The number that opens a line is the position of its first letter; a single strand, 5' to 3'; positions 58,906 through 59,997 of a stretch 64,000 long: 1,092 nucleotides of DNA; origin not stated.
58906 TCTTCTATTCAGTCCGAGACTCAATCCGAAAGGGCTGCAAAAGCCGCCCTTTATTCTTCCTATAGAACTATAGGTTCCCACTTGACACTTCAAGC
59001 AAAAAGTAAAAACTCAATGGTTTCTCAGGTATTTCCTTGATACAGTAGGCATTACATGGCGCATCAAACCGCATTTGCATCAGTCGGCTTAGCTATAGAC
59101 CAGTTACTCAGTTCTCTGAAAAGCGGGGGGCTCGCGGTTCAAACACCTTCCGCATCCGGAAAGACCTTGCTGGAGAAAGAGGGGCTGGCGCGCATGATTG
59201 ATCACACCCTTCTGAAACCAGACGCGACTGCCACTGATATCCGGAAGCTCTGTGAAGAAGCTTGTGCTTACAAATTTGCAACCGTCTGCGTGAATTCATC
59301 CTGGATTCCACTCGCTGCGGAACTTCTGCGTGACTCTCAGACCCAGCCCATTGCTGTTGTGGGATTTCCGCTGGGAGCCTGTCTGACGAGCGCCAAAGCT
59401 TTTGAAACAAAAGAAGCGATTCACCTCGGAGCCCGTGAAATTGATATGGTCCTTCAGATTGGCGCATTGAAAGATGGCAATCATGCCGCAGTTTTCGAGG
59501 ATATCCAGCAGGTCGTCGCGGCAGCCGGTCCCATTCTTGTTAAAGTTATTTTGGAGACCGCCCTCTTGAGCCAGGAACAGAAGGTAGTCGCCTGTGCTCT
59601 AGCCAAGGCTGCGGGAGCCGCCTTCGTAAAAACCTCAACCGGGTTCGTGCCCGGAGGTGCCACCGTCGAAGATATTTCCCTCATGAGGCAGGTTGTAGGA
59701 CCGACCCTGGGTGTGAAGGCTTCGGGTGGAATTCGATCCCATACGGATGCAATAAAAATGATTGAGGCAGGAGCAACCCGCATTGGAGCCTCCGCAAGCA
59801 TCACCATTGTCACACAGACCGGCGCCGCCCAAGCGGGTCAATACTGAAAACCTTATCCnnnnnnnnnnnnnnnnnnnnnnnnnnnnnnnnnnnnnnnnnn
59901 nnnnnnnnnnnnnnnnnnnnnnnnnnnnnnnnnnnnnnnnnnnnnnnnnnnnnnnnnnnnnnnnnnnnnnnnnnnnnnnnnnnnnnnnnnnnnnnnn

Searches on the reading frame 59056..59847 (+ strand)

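Call 10: search_protein_families(library=pfam, proteins=[window:59056-59847:+], max_evalue=0.001)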
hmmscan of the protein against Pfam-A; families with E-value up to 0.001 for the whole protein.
window:59056-59847:+ (263 aa): 2 families
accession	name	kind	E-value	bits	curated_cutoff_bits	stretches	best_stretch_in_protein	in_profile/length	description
PF01791.15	DeoC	-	1.9e-15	57.6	23.8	1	47-245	5-217/229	DeoC/LacD family aldolase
PF01180.27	DHO_dh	-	0.00063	19.5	27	0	204-244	227-267/291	Dihydroorotate dehydrogenase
